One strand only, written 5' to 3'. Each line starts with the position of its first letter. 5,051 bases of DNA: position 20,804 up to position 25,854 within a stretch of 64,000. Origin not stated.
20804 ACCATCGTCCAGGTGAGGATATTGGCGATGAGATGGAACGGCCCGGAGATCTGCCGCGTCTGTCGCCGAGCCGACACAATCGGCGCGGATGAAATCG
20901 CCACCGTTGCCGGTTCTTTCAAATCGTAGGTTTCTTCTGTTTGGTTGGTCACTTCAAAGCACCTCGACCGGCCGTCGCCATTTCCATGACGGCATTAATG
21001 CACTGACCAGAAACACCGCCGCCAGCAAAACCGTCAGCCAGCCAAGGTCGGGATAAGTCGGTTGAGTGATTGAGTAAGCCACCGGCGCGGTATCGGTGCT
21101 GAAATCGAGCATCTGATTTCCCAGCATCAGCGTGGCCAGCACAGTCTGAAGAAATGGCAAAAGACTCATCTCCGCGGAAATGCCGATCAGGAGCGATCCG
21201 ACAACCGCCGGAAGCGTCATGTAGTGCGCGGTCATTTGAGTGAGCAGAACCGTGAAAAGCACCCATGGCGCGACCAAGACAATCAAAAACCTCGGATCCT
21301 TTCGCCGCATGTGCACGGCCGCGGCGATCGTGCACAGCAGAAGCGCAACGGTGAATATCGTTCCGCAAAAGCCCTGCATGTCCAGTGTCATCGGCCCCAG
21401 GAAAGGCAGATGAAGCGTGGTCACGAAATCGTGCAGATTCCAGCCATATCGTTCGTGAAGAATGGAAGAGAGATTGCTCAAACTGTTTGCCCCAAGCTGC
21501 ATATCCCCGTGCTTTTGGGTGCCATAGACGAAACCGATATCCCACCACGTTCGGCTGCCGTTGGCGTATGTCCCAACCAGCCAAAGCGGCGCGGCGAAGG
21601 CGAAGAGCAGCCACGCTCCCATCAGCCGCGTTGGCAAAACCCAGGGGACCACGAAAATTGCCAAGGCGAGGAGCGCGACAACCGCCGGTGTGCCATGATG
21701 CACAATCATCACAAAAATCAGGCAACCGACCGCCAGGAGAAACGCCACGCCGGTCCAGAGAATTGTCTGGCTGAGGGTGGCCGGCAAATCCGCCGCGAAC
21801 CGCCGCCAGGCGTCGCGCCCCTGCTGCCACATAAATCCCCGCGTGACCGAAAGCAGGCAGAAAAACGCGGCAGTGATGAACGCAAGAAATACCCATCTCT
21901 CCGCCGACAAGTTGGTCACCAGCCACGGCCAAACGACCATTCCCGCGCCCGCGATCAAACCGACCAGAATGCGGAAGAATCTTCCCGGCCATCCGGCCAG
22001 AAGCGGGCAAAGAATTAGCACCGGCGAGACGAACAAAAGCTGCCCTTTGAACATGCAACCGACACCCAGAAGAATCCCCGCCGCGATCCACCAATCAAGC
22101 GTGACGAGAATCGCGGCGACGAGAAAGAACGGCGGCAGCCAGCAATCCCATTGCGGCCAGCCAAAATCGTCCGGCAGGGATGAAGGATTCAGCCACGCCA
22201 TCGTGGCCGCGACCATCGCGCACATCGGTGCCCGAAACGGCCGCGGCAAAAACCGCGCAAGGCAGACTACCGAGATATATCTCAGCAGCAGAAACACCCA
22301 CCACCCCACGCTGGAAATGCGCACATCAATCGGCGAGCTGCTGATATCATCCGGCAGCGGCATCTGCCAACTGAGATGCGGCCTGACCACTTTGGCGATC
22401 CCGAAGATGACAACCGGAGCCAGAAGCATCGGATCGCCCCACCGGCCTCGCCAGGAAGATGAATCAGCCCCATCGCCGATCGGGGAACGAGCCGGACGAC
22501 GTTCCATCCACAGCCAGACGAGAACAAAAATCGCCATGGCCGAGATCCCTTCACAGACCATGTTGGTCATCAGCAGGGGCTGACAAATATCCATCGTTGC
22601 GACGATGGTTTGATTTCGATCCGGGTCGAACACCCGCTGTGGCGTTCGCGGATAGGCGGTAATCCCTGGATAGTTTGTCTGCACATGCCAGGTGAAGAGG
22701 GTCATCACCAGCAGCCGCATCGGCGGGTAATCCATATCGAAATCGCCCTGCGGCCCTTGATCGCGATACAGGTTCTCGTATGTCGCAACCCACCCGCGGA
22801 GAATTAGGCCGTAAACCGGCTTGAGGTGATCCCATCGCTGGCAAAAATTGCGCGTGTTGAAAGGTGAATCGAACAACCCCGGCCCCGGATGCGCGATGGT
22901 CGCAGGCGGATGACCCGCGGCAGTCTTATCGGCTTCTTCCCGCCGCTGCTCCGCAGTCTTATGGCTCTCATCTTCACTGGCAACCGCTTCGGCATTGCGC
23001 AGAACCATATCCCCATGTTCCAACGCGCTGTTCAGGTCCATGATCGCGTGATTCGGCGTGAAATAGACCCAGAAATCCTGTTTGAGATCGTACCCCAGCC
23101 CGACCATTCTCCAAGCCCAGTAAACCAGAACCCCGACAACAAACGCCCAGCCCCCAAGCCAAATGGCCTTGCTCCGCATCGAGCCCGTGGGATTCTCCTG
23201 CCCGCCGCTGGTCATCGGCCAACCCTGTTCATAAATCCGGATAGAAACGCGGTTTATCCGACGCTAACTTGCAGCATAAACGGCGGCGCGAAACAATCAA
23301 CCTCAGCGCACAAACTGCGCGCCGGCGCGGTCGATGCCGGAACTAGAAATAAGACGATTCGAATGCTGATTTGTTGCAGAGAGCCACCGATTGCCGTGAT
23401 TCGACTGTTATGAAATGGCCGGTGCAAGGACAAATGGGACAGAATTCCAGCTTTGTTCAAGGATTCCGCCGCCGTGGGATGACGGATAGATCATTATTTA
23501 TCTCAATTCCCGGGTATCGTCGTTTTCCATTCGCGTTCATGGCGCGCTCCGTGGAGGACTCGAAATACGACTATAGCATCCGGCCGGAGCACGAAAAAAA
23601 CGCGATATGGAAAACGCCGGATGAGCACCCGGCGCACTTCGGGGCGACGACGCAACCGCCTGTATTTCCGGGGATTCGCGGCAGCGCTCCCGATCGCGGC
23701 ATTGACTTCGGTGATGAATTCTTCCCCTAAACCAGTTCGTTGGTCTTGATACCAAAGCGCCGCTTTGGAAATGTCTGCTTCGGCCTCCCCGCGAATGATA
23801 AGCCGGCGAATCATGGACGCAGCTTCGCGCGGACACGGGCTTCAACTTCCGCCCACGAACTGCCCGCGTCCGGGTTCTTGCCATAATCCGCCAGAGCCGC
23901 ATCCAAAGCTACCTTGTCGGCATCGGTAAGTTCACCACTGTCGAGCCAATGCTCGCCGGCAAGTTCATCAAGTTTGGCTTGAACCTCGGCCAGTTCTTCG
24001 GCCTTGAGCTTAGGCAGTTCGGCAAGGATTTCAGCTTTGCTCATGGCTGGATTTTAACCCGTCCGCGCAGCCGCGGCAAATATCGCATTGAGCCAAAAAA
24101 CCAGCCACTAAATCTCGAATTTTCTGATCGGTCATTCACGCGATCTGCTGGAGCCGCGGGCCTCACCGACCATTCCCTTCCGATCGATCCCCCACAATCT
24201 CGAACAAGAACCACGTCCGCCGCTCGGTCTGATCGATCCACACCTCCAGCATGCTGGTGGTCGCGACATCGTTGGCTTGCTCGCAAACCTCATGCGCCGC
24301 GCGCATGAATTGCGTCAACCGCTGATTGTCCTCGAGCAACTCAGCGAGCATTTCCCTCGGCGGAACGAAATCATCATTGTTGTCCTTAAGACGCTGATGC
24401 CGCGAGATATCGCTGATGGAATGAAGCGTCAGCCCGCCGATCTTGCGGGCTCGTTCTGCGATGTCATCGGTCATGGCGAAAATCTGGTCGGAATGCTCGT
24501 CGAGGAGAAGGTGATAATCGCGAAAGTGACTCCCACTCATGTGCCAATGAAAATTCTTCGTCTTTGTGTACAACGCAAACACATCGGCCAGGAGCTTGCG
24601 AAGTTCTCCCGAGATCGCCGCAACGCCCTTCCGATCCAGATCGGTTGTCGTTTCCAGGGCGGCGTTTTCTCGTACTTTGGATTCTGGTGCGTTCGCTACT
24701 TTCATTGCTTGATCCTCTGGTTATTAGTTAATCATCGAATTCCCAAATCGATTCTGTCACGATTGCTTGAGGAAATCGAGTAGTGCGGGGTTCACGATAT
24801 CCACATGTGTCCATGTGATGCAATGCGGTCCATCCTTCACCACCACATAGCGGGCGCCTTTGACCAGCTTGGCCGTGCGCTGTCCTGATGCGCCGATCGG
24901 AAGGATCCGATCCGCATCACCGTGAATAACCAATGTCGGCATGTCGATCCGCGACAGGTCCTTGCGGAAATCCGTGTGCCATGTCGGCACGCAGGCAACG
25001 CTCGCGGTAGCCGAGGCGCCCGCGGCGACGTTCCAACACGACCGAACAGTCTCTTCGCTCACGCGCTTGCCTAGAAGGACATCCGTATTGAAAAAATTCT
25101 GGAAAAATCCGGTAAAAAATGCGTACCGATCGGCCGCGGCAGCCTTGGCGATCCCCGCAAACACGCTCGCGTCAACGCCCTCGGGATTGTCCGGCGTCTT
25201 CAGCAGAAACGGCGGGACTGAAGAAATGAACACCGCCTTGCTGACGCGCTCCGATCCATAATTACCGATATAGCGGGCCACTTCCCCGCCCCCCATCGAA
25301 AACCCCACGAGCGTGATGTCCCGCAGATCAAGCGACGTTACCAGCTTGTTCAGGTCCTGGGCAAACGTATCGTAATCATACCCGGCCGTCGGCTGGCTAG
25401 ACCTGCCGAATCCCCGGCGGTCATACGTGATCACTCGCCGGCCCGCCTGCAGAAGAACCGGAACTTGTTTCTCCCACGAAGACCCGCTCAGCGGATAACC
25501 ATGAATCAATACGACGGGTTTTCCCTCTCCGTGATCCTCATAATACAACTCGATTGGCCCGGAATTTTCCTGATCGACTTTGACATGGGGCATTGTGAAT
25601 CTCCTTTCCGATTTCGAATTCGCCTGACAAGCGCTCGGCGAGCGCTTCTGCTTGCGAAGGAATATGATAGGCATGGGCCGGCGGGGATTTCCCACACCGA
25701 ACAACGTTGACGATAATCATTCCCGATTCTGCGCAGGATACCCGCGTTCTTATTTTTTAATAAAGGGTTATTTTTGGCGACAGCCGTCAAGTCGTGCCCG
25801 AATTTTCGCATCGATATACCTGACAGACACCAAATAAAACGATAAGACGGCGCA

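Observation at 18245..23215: Tandem duplication of a two-module polytopic membrane protein, once fused (753 aa) and once split (about 400 aa + 519 aa), with a strictly conserved acidic loop motif; next to a DUF1559 pilin-like gene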

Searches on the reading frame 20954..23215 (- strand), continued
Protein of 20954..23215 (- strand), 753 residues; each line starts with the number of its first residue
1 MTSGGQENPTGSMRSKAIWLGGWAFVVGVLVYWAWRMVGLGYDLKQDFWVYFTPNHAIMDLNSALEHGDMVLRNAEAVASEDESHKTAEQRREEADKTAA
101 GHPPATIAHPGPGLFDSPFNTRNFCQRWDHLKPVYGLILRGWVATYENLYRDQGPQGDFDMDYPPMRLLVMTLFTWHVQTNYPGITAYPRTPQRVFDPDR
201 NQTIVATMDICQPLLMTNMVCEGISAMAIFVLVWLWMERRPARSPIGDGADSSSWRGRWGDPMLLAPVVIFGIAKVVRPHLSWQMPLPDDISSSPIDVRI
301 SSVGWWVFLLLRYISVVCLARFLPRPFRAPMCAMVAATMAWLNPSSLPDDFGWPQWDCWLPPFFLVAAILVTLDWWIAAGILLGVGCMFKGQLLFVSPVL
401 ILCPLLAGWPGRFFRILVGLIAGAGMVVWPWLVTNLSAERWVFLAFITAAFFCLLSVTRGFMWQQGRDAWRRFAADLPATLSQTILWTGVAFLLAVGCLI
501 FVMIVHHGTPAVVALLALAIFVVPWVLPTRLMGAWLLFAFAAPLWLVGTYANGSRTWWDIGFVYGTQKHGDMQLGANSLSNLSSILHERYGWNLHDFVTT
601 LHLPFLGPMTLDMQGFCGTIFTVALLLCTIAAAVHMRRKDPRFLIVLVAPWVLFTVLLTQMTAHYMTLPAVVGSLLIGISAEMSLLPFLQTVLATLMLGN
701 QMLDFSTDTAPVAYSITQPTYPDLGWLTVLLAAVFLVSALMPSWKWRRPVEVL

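Call 95: fold_search(model_id=the predicted structure, library=pdb)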
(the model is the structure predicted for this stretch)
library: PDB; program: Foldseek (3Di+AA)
matches with E <= 10: 176; with E <= 0.001: 0
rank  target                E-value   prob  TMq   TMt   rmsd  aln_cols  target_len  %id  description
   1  8imx_U                1.4e-01  0.72  0.19  0.29  18.2       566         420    8  Cryo-EM structure of GPI-T with a chimeric GPI-anchored protein (released 2023-08-16)
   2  7w72_U                2.7e-01  0.57  0.17  0.28  19.4       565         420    9  Structure of a human glycosylphosphatidylinositol (GPI) transamidase (released 2022-02-16)
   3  8vp5_A                2.8e-01  0.09  0.07  0.07  34.5       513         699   10  Cryo-EM structure of the ABC transporter PCAT1 bound with ADP and Substrate (released 2024-10-30)
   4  8px9_B                2.9e-01  0.11  0.07  0.08  31.0       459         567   10  Structure of the antibacterial peptide ABC transporter McjD, solved at wavelength 2.75 A (released 2023-10-25)
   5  6v9z_A                3.2e-01  0.06  0.06  0.06  35.3       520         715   13  Cryo-EM structure of PCAT1 bound to its CtA peptide substrate (released 2020-01-22)
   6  8vp6_B                3.9e-01  0.12  0.08  0.10  36.1       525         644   11  Cryo-EM structure of the ABC transporter PCAT1 bound with Mg_class_2 (released 2024-10-30)
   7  7wld_U                4.9e-01  0.44  0.20  0.30  19.0       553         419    9  Cryo-EM structure of the human glycosylphosphatidylinositol transamidase complex at 2.53 Angstrom resolution (released 2022-04-27)
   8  8vp5_B                5.1e-01  0.07  0.06  0.06  34.5       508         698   11  Cryo-EM structure of the ABC transporter PCAT1 bound with ADP and Substrate (released 2024-10-30)
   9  8t4h_A                7.3e-01  0.09  0.08  0.10  30.9       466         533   12  Transporter associated with antigen processing (TAP) bound to the 8-mer peptide RRYQSTEL (released 2024-06-19)
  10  4pl0_B                7.6e-01  0.08  0.07  0.09  31.2       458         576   10  Crystal structure of the antibacterial peptide ABC transporter McjD in an outward occluded state (released 2014-06-18)
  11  7psl_A                7.6e-01  0.08  0.07  0.08  31.8       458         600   12  S. cerevisiae Atm1 in MSP1D1 nanodiscs in nucleotide-free state (released 2021-12-29)
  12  8qyz_C                8.2e-01  0.06  0.10  0.08  30.5       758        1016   10  Crystal structure of hiNES2 in complex with Xpo1 and RanGTP (released 2024-11-06)
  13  6s7t_A                8.5e-01  0.23  0.19  0.20  20.6       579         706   10  Cryo-EM structure of human oligosaccharyltransferase complex OST-B (released 2019-12-18)
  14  6bav_A                8.5e-01  0.07  0.09  0.13  26.6       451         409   11  Crystal Structure of GltPh R397C in complex with S-Benzyl-L-Cysteine (released 2018-01-17)
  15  4k1c_B                8.5e-01  0.06  0.08  0.13  25.9       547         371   13  VCX1 Calcium/Proton Exchanger (released 2013-05-08)
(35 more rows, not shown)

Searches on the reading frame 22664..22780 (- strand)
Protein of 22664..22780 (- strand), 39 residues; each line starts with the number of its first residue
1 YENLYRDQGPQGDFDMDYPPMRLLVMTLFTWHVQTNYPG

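Call 69: search_solved_structures(query=window:22664-22780:-, max_evalue=10, show_alignments=5)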
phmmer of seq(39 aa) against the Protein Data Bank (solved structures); distinct sequences matched with E-value up to 10: 0.

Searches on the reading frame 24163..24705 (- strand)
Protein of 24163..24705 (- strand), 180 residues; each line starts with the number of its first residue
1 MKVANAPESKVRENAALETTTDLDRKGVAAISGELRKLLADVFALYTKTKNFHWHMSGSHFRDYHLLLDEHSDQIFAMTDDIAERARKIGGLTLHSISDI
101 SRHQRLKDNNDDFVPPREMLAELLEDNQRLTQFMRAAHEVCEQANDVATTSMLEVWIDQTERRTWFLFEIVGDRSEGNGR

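Call 22: search_protein_families(library=pfam, proteins=[window:24163-24705:-], max_evalue=0.001)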
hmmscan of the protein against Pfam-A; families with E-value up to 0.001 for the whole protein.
window:24163-24705:- (180 aa): 1 family
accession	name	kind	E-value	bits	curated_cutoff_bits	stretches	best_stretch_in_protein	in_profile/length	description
PF00210.30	Ferritin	-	8.4e-26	91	24.5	1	35-172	4-137/142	Ferritin-like domain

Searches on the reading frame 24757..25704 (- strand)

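Call 22: search_protein_families(library=pfam, proteins=[window:24757-25704:-], max_evalue=0.001)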
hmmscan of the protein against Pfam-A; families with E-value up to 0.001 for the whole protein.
window:24757-25704:- (315 aa): 6 families
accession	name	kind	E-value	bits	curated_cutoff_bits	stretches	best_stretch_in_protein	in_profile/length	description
PF00561.26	Abhydrolase_1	-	1.1e-41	143.5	25.8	1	62-300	1-244/245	alpha/beta hydrolase fold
PF12697.13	Abhydrolase_6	-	1.2e-23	85.4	26.3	1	64-298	1-208/217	Alpha/beta hydrolase family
PF12146.15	Hydrolase_4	-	1.2e-16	61.2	27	1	64-296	7-234/239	Serine aminopeptidase, S33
PF12740.14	PETase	-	5.3e-05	23.2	28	0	63-145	56-142/263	PET hydrolase-like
PF06028.17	DUF915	-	0.0001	22.2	22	0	118-162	93-141/255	Alpha/beta hydrolase of unknown function (DUF915)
PF12695.13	Abhydrolase_5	-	0.00015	22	27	0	248-295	94-141/164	Alpha/beta hydrolase family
